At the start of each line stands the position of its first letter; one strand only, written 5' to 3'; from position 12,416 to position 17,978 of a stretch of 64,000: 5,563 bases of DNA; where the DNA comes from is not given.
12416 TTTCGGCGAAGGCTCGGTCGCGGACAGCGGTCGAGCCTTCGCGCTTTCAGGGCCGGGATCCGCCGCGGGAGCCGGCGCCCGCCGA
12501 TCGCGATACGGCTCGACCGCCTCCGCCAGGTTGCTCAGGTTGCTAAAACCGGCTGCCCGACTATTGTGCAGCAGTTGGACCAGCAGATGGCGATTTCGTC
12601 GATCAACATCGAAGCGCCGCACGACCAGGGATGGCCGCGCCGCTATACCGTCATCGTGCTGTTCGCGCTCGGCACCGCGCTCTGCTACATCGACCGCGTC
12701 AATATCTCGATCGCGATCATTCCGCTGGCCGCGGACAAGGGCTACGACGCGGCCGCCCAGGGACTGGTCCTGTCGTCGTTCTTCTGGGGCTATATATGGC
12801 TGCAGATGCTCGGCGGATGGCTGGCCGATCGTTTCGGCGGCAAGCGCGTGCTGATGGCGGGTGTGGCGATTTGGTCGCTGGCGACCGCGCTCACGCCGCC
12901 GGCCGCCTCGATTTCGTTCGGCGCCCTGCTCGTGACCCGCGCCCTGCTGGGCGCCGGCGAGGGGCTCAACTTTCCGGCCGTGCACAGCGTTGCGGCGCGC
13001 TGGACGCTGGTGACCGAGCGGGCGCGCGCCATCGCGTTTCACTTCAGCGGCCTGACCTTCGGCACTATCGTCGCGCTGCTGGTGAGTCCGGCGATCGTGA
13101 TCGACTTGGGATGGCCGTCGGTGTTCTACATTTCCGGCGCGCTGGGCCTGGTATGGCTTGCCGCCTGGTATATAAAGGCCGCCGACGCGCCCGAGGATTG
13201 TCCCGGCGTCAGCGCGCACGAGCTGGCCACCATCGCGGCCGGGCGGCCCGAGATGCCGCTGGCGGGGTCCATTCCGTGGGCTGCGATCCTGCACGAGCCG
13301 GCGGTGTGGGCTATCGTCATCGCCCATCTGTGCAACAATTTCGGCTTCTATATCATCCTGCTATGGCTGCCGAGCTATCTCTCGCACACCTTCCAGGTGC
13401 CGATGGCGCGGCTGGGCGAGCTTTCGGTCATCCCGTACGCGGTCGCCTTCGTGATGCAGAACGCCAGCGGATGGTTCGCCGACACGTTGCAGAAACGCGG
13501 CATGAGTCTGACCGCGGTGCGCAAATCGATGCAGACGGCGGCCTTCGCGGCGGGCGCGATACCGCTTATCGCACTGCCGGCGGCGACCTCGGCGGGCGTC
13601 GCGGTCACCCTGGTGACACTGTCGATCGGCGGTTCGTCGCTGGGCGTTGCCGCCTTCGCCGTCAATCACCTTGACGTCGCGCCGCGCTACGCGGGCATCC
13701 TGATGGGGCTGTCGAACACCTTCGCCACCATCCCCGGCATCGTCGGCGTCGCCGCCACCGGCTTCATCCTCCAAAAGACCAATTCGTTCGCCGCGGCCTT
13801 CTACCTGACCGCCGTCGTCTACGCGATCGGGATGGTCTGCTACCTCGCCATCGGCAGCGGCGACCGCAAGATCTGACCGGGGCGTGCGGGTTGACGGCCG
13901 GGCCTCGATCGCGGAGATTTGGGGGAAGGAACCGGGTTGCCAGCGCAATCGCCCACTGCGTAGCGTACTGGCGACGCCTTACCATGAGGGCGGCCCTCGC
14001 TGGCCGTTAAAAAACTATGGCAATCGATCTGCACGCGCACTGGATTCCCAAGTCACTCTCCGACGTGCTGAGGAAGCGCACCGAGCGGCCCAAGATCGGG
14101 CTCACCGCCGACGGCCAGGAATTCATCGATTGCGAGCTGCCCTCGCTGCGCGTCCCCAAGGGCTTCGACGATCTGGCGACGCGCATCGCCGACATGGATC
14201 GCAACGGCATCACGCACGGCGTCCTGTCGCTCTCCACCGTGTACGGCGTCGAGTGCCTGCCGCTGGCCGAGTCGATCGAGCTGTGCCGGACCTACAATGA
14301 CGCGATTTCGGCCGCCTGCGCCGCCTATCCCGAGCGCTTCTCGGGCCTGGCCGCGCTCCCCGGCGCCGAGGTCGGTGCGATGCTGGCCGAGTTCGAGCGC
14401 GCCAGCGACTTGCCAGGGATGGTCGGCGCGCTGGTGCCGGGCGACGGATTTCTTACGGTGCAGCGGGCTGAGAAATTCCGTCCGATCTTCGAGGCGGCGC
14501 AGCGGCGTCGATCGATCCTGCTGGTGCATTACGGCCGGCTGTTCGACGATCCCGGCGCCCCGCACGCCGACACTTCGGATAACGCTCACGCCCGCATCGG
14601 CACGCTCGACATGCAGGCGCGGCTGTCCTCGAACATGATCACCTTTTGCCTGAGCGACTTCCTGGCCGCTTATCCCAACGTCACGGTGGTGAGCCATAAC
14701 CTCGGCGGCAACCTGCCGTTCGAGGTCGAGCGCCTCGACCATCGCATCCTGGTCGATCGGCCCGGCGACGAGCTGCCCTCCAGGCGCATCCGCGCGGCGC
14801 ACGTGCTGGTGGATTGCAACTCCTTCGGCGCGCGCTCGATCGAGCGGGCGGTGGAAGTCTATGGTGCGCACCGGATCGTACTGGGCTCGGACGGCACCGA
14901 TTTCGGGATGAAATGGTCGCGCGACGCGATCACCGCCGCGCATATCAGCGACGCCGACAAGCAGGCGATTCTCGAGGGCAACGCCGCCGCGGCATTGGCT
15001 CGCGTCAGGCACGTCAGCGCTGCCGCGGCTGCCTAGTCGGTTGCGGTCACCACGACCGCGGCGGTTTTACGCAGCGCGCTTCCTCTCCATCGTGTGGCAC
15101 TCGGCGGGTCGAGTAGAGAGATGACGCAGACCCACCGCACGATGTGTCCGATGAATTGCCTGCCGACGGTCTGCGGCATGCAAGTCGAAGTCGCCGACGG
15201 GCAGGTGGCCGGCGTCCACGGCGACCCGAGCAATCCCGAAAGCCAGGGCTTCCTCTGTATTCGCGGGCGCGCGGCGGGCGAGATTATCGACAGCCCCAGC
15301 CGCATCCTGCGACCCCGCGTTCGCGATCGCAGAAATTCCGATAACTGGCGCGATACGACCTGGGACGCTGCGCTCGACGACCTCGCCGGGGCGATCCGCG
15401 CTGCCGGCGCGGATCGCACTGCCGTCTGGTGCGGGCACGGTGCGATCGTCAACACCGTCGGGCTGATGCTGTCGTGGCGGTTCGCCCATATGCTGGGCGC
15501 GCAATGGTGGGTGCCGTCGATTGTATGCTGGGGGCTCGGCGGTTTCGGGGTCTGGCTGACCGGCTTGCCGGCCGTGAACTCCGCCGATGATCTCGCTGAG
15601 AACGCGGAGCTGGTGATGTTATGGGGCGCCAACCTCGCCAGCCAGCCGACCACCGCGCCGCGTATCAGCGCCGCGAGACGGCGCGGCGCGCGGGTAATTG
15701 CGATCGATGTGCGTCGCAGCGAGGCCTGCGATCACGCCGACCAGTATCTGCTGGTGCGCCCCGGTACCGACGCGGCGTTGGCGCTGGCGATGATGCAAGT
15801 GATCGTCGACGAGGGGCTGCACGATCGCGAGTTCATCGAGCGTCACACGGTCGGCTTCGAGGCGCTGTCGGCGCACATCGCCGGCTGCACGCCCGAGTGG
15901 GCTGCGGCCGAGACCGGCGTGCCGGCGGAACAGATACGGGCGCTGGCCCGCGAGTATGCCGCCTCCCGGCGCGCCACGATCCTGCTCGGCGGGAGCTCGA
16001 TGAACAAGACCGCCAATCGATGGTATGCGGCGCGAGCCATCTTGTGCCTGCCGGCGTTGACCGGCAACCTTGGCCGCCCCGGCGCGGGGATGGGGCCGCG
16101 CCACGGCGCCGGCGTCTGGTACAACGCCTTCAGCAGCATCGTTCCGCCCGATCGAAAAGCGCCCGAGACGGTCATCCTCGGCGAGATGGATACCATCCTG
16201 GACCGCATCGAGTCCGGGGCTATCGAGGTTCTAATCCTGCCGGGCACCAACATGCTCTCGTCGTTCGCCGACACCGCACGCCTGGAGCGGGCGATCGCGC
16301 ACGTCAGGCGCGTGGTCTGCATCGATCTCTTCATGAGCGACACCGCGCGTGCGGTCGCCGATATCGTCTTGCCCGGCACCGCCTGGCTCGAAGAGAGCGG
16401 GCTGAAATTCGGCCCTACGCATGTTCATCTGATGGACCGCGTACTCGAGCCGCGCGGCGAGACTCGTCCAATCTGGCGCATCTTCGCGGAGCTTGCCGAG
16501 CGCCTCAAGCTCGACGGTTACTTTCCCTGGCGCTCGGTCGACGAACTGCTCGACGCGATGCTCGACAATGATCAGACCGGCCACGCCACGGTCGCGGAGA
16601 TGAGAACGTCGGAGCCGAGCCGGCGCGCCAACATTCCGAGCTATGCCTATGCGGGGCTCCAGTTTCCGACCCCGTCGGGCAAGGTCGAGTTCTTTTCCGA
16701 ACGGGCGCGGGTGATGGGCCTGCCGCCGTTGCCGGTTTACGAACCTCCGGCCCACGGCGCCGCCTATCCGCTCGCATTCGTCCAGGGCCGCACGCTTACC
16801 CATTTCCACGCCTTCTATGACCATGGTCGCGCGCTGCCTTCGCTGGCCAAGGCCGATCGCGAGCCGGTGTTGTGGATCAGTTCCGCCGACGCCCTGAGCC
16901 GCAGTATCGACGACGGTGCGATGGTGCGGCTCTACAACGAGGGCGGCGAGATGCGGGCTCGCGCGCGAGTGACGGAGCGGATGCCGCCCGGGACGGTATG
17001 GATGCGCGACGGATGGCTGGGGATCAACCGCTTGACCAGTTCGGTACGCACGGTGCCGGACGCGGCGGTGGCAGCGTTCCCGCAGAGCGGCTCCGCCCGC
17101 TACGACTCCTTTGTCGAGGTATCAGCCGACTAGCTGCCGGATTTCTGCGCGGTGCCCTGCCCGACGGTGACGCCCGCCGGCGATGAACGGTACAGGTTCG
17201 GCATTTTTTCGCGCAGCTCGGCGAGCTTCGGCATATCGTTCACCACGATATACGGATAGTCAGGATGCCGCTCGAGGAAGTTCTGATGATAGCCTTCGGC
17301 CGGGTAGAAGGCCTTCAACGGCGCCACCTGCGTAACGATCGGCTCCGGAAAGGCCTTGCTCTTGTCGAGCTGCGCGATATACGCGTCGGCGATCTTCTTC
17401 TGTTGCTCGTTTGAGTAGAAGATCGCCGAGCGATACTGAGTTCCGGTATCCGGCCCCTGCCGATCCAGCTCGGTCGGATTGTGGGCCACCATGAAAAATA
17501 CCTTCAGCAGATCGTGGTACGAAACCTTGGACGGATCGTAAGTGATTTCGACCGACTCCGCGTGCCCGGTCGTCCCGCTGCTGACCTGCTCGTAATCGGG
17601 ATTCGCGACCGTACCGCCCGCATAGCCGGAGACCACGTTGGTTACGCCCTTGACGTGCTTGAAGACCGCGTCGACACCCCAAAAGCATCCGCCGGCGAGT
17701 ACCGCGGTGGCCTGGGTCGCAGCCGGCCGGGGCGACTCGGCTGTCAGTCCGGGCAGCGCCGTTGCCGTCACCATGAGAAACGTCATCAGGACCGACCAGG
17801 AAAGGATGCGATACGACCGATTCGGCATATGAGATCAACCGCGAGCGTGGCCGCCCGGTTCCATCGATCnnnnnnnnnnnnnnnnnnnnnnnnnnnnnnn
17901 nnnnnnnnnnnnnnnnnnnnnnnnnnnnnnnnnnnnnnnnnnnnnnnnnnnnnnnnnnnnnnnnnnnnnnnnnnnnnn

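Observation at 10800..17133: DUF1329 gene heads a plus-strand string with MFS transporter, amidohydrolase-2 and molybdopterin oxidoreductase; a second DUF1329 paralog sits at 54 kb; no DUF1302 partner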

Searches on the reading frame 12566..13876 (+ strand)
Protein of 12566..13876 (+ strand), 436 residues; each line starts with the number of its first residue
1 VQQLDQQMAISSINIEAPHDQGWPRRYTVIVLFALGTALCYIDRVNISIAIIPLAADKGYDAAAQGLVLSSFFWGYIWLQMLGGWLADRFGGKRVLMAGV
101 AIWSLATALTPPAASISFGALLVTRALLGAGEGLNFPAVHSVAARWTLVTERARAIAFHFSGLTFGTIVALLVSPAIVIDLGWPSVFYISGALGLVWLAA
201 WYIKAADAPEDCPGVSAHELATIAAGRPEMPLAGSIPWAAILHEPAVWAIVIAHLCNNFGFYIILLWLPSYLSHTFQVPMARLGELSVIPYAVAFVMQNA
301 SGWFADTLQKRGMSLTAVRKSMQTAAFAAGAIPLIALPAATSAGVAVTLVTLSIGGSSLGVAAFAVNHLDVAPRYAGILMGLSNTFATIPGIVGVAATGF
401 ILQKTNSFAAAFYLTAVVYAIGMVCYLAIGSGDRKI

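Call 4: search_protein_families(library=pfam, proteins=[window:12566-13876:+], max_evalue=0.01)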
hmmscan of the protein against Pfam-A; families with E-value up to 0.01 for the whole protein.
window:12566-13876:+ (436 aa): 1 family
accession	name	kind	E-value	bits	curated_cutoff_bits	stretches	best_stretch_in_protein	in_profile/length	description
PF07690.21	MFS_1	-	1.3e-51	176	33.4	1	34-394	2-346/347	Major Facilitator Superfamily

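Call 48: search_protein_families(library=ncbifam, proteins=[window:12587-13876:+], max_evalue=0.00001)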
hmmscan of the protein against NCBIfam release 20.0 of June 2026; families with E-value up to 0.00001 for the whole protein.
window:12587-13876:+ (429 aa): 9 families
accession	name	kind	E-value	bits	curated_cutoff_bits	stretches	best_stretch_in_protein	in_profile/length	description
TIGR00894.1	2A0114euk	subfamily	2e-77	260.7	626.45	1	54-427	74-454/465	Na(+)-dependent inorganic phosphate cotransporter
TIGR00893.1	2A0114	subfamily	1.9e-58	198.3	395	1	28-421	1-397/399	D-galactonate transporter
TIGR00881.1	2A0104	subfamily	6.9e-27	94.4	407.75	1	28-403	2-377/379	phosphoglycerate transporter protein PgtP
TIGR00895.1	2A0115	subfamily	1.4e-15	57.1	418.55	1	22-192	18-186/398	aromatic acid/H+ symport family MFS transporter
NF008586.0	PRK11551.1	equivalog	1.6e-15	57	410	1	31-400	25-373/406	3-(3-hydroxy-phenyl)propionate transporter MhpT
NF053517.1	HbztTptrPcaK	equivalog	2.3e-11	43.3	770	1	21-190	19-186/437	4-hydroxybenzoate transporter PcaK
TIGR00880.1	2_A_01_02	superfamily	6.4e-10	39.3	131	1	65-194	3-134/141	multidrug resistance protein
TIGR00711.1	efflux_EmrB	subfamily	4.3e-09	35.6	230.2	1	24-190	5-169/485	DHA2 family efflux MFS transporter permease subunit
NF008314.0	PRK11102.1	equivalog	4.9e-06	26.1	303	1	43-196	32-185/396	Bcr/CflA family multidrug efflux MFS transporter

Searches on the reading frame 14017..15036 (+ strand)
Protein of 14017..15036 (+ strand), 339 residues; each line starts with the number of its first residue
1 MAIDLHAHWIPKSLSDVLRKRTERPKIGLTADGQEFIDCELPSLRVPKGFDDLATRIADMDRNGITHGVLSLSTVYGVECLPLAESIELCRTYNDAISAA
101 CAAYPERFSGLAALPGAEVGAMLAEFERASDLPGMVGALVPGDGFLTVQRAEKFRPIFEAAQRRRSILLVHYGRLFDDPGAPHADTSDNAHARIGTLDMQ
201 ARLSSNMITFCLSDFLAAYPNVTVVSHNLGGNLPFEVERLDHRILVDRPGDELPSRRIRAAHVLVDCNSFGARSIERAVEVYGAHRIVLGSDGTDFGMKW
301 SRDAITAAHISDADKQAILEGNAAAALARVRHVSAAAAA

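Call 4: search_protein_families(library=pfam, proteins=[window:14017-15036:+], max_evalue=0.01)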
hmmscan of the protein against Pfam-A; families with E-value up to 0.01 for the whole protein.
window:14017-15036:+ (339 aa): 1 family
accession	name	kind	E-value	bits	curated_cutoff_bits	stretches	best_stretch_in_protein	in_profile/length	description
PF04909.20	Amidohydro_2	-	1e-18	68.6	26.4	1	3-327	1-287/289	Amidohydrolase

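Call 48: search_protein_families(library=ncbifam, proteins=[window:14017-15036:+], max_evalue=0.00001)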
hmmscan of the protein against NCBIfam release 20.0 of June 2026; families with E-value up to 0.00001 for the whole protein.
window:14017-15036:+ (339 aa): 0 families

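Call 74: search_solved_structures(query=window:14017-15036:+, max_evalue=0.001)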
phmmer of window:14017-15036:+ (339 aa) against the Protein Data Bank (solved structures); distinct sequences matched with E-value up to 0.001: 19.
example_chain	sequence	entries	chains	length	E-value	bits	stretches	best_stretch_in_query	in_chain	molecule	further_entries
2dvt_A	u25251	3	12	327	2.1e-14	56.8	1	53-323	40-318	Thermophilic reversible gamma-resorcylate decarboxylase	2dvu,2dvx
3s4t_A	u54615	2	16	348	3e-12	49.8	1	38-324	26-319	Amidohydrolase 2 | Gamma-resorcylate decarboxylase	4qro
2wm1_A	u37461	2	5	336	4.4e-12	49.2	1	1-325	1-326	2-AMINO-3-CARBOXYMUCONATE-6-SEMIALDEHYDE DECARBOXYLASE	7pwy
4ofc_A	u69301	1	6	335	4.5e-12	49.2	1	1-294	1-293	2-amino-3-carboxymuconate-6-semialdehyde decarboxylase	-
4igm_A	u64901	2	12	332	5.2e-12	49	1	1-294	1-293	2-amino-3-carboxymuconate-6-semialdehyde decarboxylase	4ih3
4ign_A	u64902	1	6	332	9.1e-12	48.2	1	1-294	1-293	2-amino-3-carboxymuconate-6-semialdehyde decarboxylase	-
3ij6_A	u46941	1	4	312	2.6e-11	46.7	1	52-327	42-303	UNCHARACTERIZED METAL-DEPENDENT HYDROLASE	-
4icm_A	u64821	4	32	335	2.6e-11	46.7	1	51-324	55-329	5-carboxyvanillate decarboxylase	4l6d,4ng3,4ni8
3nur_A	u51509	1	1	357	3.4e-10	43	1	84-247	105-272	Amidohydrolase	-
4inf_A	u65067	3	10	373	1.8e-08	37.4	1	54-243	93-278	METAL-DEPENDENT HYDROLASE | 5-Carboxyvanillate Decarboxylase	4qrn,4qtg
4qs5_A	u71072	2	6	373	1.9e-08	37.3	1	54-242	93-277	Ligw2 Decarboxylase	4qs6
4lan_A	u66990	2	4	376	2.7e-08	36.8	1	39-296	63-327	Uracil-5-carboxylate decarboxylase | Cordyceps militaris IDCase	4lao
4hk5_A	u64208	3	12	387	3.2e-08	36.5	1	39-296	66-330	Uracil-5-carboxylate decarboxylase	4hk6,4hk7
4lak_A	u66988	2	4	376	1e-07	34.9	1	39-294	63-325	Uracil-5-carboxylate decarboxylase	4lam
4lal_A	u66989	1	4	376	1.9e-07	34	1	39-291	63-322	Uracil-5-carboxylate decarboxylase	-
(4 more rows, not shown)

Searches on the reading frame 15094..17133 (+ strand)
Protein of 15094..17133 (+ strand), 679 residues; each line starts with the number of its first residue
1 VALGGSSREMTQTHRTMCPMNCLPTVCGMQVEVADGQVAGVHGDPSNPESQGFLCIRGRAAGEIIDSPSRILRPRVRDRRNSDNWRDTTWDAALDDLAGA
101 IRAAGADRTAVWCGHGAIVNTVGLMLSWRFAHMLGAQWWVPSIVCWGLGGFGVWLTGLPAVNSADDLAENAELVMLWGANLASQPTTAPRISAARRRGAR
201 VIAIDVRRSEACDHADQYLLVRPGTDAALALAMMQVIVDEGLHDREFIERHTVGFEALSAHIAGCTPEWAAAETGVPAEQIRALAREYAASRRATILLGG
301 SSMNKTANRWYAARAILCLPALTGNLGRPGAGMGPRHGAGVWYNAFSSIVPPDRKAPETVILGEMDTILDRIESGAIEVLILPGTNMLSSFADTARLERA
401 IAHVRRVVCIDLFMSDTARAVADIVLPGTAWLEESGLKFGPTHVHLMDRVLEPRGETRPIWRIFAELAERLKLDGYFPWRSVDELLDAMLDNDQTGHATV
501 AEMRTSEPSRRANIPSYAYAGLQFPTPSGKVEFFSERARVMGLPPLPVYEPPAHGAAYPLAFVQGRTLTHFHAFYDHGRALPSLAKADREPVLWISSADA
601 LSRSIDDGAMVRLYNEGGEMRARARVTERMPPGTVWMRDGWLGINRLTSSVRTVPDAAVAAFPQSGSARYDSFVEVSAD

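Call 4: search_protein_families(library=pfam, proteins=[window:15094-17133:+], max_evalue=0.01)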
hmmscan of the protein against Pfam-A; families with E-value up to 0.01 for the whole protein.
window:15094-17133:+ (679 aa): 3 families
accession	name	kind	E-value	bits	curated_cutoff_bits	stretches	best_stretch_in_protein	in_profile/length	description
PF00384.28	Molybdopterin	-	6.5e-39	134.4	24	1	70-470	1-353/353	Molybdopterin oxidoreductase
PF01568.27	Molydop_binding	-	2.2e-20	73.2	26.8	1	560-661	1-105/110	Molydopterin dinucleotide binding domain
PF04879.21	Molybdop_Fe4S4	-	2.6e-13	50.2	22.7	1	12-66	2-54/55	Molybdopterin oxidoreductase Fe4S4 domain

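Call 48: search_protein_families(library=ncbifam, proteins=[window:15121-17133:+], max_evalue=0.00001)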
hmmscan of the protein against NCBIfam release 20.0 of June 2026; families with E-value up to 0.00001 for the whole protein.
window:15121-17133:+ (670 aa): 27 families (the best 25 are shown)
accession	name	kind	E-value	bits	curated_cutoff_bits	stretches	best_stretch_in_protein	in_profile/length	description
TIGR01591.1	Fdh-alpha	equivalog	5.1e-81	272.7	666.25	2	16-329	8-323/672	formate dehydrogenase subunit alpha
NF012032.0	PRK15488.1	equivalog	2e-69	234.4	694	3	4-322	43-360/759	thiosulfate reductase PhsA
NF047855.1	AssmNtatRedNasC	equivalog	7.3e-62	209.6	1100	2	5-329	24-348/708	assimilatory nitrate reductase catalytic subunit NasC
TIGR02166.1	dmsA_ynfE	subfamily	2.9e-59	200.9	777.7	2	6-330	46-404/794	DMSO/selenate family reductase complex A subunit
TIGR03479.1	DMSO_red_II_alp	subfamily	3.5e-56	190.8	984.75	4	35-243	94-307/913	molybdopterin-dependent oxidoreductase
TIGR00509.1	bisC_fam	subfamily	1.3e-52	179.1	1017.55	3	153-326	159-346/772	molybdopterin guanine dinucleotide-containing S/N-oxide reductase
NF041884.1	selenate_YnfF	exception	5.7e-39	133.7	1650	2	8-330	49-404/798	selenate/tellurate reductase subunit YnfF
NF011566.1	PRK14990.1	exception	3.4e-38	131.2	1600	1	8-631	62-771/814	dimethylsulfoxide reductase subunit A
NF041885.1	selenate_YnfE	exception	2.9e-37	127.9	1675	2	152-328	210-409/805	selenate/tellurate reductase subunit YnfE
NF041323.1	Nitr_red_NasA_Halo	equivalog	2.5e-36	125.4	1000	1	18-323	7-310/673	assimilatory nitrate reductase NasA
NF011682.0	PRK15102.1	equivalog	1.5e-34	119.3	909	3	190-327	258-400/829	trimethylamine-N-oxide reductase TorA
TIGR02164.1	torA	equivalog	4.4e-32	111.1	1465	3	190-328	254-397/824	trimethylamine-N-oxide reductase TorA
NF041783.2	mnquin_red_QrcB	equivalog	8e-30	103.6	440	1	15-425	61-460/695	menaquinone reductase molybdopterin-binding-like subunit QrcB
NF010055.0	PRK13532.1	equivalog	8.6e-28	97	904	2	526-629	693-795/830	nitrate reductase catalytic subunit NapA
TIGR01706.1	NAPA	equivalog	9.4e-28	97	930.55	2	526-629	693-795/830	periplasmic nitrate reductase subunit alpha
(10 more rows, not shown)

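Call 75: search_solved_structures(query=window:15121-17133:+, max_evalue=1e-20)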
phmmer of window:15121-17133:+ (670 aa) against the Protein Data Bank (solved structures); distinct sequences matched with E-value up to 1e-20: 30.
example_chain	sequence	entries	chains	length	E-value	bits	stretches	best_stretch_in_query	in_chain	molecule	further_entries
2vpw_A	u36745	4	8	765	2.3e-63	217.8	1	18-322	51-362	THIOSULFATE REDUCTASE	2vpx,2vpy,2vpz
7qv7_S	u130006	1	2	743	2.9e-58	201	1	7-330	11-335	Hydrogen dependent carbon dioxide reductase subunit FdhF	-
7bkb_D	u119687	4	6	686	3.1e-49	171.1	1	7-330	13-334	Formate dehydrogenase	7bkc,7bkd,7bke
1aa6_A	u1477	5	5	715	4e-49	170.8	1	7-331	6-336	FORMATE DEHYDROGENASE H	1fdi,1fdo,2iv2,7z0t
7vw6_A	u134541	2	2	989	1.4e-48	168.9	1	7-629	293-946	Formate dehydrogenase | Tungsten-containing formate dehydrogenase alpha subunit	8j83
7e5z_A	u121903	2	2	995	1.4e-48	168.9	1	7-629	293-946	Formate dehydrogenase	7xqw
9t1s_L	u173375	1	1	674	1.4e-47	165.6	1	7-629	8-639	formate dehydrogenase (coenzyme F420)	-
2e7z_A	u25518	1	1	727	9.8e-47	162.9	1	10-328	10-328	Acetylene hydratase Ahy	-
9wxb_B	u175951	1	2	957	4.3e-43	150.8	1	40-330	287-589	Formate dehydrogenase alpha subunit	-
6tg9_A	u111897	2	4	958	2.1e-42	148.6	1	38-330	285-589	Formate dehydrogenase subunit alpha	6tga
1eu1_A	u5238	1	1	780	1.6e-38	135.7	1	182-326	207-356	DIMETHYL SULFOXIDE REDUCTASE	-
2jio_A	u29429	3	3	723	6.2e-38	133.8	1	15-626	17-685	PERIPLASMIC NITRATE REDUCTASE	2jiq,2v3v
2jim_A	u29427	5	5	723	3e-37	131.5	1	15-626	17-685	PERIPLASMIC NITRATE REDUCTASE | PROTEIN (PERIPLASMIC NITRATE REDUCTASE)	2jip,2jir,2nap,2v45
7l5i_A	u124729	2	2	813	3.2e-37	131.4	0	154-326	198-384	Trimethylamine-N-oxide reductase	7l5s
8rqz_C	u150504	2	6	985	9.7e-36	126.5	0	19-337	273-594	Probable oxidoreductase YjgC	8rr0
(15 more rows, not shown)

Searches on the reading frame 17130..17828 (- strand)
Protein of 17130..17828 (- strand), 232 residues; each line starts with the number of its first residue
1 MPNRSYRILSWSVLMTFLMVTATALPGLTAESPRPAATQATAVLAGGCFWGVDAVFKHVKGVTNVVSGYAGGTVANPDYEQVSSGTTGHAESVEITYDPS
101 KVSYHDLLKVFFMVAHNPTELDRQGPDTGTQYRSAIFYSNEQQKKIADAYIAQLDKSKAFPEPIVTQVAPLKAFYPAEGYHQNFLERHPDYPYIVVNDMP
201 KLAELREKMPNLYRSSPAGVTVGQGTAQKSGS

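Call 4: search_protein_families(library=pfam, proteins=[window:17130-17828:-], max_evalue=0.01)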
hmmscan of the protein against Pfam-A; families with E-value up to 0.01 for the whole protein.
window:17130-17828:- (232 aa): 1 family
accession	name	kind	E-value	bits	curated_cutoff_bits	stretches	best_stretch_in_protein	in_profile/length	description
PF01625.27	PMSR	-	3.2e-63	213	23.7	1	41-191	1-150/153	Peptide methionine sulfoxide reductase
